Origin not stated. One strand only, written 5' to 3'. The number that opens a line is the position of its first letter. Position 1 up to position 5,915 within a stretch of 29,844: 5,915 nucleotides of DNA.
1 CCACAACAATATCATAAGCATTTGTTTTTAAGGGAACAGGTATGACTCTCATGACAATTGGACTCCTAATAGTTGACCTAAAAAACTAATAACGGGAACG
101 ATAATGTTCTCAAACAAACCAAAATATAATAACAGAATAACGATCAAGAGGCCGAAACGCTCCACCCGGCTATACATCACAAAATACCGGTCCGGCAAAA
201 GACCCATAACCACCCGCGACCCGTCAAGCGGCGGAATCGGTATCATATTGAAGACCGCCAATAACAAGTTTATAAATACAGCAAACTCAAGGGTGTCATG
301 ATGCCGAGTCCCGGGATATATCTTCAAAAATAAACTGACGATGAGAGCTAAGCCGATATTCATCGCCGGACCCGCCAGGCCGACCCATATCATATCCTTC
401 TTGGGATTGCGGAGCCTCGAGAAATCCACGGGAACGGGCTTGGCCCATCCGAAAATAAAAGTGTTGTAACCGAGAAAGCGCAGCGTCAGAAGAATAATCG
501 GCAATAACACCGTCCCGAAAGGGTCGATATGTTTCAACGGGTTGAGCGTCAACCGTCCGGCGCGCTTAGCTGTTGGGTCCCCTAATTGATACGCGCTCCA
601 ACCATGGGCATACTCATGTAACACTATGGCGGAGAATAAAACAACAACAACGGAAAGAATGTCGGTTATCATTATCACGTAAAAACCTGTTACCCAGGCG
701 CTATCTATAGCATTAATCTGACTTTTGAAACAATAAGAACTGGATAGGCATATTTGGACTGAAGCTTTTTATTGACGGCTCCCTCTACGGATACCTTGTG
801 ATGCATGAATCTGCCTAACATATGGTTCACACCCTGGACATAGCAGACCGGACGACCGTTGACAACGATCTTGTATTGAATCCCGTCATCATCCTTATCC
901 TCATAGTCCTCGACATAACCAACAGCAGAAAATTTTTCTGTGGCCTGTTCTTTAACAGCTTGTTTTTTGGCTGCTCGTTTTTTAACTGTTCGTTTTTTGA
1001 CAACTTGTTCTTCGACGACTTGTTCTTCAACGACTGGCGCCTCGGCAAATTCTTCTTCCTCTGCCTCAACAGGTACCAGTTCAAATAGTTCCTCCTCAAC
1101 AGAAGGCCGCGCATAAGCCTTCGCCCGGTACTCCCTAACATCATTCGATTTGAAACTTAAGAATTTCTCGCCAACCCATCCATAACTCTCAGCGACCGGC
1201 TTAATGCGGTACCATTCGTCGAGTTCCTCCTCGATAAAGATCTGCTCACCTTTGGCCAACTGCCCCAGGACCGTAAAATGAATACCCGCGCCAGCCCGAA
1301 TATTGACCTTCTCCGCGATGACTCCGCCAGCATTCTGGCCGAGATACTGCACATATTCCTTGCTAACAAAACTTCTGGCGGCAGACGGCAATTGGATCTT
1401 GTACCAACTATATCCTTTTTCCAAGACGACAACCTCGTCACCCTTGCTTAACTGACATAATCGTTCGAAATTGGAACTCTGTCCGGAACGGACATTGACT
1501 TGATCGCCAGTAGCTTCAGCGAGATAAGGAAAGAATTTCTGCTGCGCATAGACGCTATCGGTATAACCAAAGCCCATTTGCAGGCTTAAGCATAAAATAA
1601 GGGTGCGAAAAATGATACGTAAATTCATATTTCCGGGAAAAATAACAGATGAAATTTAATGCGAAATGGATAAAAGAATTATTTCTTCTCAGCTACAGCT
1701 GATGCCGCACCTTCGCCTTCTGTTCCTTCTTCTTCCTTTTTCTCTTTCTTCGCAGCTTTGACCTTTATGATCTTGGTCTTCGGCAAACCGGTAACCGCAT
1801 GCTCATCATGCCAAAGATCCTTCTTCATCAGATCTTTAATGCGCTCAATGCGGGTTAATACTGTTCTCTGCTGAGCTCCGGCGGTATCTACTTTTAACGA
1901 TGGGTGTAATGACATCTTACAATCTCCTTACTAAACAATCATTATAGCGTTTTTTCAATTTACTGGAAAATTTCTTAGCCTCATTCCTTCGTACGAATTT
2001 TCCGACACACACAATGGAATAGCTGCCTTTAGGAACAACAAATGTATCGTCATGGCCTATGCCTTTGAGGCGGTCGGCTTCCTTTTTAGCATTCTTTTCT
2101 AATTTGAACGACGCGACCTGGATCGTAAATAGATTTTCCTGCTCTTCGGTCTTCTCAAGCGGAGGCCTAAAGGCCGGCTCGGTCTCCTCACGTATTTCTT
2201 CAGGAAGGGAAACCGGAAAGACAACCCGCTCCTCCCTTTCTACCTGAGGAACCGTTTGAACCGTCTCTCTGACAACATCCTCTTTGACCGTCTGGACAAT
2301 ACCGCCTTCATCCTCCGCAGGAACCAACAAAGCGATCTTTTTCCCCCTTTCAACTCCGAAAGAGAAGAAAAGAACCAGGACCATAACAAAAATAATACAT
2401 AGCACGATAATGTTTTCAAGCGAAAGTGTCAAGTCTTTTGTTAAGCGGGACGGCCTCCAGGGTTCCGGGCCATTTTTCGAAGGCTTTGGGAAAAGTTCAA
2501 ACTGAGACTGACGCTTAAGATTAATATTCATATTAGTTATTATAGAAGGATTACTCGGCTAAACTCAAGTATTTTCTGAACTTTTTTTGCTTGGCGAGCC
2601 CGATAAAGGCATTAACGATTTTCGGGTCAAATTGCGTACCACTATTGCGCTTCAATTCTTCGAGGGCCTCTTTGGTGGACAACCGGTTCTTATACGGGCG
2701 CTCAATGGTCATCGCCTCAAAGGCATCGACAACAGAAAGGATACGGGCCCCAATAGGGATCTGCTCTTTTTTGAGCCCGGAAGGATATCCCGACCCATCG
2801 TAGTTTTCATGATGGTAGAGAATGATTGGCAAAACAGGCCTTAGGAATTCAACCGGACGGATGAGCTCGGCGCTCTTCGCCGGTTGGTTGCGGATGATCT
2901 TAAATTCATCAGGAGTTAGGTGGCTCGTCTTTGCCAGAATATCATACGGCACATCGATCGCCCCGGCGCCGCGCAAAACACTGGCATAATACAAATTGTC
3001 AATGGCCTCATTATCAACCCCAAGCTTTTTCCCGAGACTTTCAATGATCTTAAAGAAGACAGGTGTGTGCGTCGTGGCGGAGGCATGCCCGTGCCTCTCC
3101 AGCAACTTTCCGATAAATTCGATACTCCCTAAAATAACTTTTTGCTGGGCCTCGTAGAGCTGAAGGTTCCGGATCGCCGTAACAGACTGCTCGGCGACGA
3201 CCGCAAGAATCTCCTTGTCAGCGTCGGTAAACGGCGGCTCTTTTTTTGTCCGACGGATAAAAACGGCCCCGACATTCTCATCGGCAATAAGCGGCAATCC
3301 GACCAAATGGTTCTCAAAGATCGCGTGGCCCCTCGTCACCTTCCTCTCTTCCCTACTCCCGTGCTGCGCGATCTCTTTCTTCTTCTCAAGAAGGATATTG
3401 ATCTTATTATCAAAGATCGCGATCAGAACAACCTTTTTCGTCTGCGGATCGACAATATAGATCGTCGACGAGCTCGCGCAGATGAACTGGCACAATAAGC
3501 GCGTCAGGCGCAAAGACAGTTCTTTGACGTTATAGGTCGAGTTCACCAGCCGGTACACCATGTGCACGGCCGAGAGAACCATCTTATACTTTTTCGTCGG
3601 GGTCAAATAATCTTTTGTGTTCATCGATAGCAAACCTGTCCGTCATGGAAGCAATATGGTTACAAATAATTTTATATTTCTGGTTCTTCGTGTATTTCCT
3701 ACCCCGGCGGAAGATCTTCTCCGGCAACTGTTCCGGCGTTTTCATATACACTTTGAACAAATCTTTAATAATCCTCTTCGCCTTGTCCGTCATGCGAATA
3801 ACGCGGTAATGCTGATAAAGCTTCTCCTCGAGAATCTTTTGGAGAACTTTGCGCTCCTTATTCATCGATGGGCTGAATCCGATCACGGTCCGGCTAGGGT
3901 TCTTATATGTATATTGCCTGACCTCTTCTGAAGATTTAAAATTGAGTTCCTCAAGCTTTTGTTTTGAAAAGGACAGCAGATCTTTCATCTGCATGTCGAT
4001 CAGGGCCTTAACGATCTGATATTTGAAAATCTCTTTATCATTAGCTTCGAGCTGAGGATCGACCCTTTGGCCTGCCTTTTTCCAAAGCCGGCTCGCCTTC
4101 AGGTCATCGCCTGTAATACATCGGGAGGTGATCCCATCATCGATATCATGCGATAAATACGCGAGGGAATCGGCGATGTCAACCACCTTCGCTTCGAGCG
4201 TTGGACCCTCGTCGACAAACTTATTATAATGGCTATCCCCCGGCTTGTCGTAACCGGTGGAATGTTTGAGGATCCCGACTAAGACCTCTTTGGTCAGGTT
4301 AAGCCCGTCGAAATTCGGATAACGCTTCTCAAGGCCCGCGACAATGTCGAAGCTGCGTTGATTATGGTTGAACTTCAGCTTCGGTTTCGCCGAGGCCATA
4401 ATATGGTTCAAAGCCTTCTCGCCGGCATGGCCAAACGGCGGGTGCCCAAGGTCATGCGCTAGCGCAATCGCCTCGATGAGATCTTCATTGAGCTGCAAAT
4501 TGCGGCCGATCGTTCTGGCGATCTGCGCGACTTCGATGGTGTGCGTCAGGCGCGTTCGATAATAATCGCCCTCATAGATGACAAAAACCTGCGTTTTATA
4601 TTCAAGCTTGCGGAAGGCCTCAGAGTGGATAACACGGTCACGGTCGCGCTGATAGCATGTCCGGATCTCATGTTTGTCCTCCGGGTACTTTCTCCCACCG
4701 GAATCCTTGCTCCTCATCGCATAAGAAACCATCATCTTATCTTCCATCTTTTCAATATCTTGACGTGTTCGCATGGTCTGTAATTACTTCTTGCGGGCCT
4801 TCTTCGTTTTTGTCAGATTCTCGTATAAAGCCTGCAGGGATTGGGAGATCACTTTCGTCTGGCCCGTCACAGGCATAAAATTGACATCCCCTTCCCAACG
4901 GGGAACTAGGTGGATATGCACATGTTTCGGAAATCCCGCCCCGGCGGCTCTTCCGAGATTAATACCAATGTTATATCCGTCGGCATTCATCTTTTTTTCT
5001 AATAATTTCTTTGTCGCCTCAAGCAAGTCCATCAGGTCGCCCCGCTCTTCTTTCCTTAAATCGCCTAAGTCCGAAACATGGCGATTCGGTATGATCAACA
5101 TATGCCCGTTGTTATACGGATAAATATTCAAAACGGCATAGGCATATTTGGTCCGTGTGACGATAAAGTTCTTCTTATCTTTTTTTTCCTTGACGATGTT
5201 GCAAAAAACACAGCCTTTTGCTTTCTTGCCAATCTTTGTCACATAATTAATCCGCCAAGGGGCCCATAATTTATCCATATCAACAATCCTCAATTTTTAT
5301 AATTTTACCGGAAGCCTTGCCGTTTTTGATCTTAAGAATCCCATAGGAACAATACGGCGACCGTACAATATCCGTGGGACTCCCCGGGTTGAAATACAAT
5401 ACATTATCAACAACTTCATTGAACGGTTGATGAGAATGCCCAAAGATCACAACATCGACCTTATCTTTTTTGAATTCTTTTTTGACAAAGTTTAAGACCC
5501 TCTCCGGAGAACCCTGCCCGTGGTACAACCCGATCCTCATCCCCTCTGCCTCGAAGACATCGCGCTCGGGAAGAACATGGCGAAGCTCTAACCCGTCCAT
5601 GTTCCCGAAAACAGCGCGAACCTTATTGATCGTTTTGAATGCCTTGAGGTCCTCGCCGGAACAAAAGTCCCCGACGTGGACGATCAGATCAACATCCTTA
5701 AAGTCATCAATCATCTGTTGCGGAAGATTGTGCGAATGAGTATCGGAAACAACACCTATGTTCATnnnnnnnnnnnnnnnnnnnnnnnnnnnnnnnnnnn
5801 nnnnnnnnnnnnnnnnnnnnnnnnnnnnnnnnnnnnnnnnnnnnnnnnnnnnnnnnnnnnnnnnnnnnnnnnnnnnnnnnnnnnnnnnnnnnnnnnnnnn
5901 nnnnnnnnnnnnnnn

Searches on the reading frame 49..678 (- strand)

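Call 84: search_protein_families(library=pfam, proteins=[window:49-678:-], max_evalue=0.0001)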
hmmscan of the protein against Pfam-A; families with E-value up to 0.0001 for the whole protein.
window:49-678:- (209 aa): 1 family
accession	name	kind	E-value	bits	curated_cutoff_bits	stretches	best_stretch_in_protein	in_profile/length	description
PF02163.28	Peptidase_M50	-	6.4e-14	52.3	27.2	1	128-184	161-218/221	Peptidase family M50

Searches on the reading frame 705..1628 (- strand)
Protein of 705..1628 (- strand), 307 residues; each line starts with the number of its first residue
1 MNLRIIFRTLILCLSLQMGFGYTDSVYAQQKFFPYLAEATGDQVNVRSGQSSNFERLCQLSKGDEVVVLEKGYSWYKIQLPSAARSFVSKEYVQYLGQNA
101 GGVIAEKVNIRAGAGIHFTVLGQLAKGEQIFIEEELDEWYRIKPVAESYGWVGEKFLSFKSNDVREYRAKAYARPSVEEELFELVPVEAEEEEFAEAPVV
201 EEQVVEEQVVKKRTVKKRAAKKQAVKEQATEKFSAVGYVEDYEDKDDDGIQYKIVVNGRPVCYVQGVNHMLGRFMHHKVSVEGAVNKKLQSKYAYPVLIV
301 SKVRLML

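Call 84: search_protein_families(library=pfam, proteins=[window:705-1628:-], max_evalue=0.0001)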
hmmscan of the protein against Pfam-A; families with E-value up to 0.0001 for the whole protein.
window:705-1628:- (307 aa): 2 families
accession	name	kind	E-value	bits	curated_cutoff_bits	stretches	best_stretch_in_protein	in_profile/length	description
PF08239.17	SH3_3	-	2.7e-21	75.9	27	2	43-94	2-54/54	Bacterial SH3 domain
PF00018.34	SH3_1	-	1.8e-05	24.7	22.9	0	58-81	14-38/48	SH3 domain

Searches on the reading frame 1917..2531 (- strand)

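Call 84: search_protein_families(library=pfam, proteins=[window:1917-2531:-], max_evalue=0.0001)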
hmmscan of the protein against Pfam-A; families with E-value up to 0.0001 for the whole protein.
window:1917-2531:- (204 aa): 1 family
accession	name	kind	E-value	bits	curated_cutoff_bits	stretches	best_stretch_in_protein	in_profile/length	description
PF05036.18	SPOR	-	3.9e-12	46.7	21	1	134-203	4-76/76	SPOR domain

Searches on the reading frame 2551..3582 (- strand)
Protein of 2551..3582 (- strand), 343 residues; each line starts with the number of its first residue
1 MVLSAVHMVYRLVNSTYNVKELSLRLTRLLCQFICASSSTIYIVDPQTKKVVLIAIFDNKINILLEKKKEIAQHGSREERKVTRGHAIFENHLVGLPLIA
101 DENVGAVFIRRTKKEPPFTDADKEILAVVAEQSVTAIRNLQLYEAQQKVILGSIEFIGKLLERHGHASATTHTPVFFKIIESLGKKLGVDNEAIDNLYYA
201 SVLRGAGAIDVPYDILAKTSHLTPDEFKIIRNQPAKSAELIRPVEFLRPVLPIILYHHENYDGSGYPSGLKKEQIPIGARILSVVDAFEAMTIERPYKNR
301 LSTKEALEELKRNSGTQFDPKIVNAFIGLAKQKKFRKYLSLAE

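Call 84: search_protein_families(library=pfam, proteins=[window:2551-3582:-], max_evalue=0.0001)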
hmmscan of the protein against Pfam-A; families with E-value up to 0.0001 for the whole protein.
window:2551-3582:- (343 aa): 4 families
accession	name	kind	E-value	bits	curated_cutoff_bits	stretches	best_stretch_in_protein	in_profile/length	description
PF13487.12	HD_5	-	9.3e-41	139.8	27.2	1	175-322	20-170/170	HD domain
PF01966.28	HD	-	7.4e-09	36.3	22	1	218-291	48-116/116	HD domain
PF13185.12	GAF_2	-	4.8e-05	24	28.6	0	84-137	82-135/136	GAF domain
PF13492.12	GAF_3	-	6e-05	23.9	27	0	26-139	9-129/129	GAF domain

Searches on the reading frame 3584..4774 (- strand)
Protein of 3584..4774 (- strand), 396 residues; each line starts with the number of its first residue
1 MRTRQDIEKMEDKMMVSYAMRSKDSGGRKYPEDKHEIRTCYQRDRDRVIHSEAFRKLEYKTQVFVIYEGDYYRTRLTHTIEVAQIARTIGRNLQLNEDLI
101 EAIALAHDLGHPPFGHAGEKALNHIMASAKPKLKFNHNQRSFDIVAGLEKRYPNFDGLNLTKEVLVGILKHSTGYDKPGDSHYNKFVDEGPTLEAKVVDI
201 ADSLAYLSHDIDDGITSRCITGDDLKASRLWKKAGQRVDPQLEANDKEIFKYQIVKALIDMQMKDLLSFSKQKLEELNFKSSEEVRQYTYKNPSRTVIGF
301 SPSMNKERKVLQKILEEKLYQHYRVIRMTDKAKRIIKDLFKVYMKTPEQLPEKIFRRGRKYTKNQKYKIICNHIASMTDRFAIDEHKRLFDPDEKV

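Call 84: search_protein_families(library=pfam, proteins=[window:3584-4774:-], max_evalue=0.0001)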
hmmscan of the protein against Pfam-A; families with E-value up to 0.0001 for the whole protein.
window:3584-4774:- (396 aa): 2 families
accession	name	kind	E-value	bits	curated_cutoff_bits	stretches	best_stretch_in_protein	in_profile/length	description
PF13286.11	HD_assoc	-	5.6e-25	88.1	22.2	1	298-388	1-91/91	Phosphohydrolase-associated domain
PF01966.28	HD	-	9.9e-20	71.4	22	1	75-206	1-115/116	HD domain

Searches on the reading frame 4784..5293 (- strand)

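Call 84: search_protein_families(library=pfam, proteins=[window:4784-5293:-], max_evalue=0.0001)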
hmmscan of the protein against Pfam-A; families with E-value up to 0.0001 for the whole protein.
window:4784-5293:- (169 aa): 3 families
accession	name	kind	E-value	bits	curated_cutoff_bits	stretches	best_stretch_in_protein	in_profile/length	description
PF01230.28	HIT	-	1.2e-19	71.2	21.5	1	39-133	3-96/98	HIT domain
PF11969.13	DcpS_C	-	1.5e-12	48.4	24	1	28-130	2-100/114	Scavenger mRNA decapping enzyme C-term binding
PF04677.20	CwfJ_C_1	-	2.8e-06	27.7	21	1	19-97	5-81/122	Protein similar to CwfJ C-terminus 1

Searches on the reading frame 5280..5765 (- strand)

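Call 84: search_protein_families(library=pfam, proteins=[window:5280-5765:-], max_evalue=0.0001)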
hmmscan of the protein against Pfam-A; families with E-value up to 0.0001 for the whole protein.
window:5280-5765:- (161 aa): 2 families
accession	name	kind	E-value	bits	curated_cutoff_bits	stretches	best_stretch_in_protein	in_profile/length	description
PF12850.12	Metallophos_2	-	8.3e-37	127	27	1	1-148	1-153/154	Calcineurin-like phosphoesterase superfamily domain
PF00149.33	Metallophos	-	1.1e-08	36.2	21.5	1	1-61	1-72/191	Calcineurin-like phosphoesterase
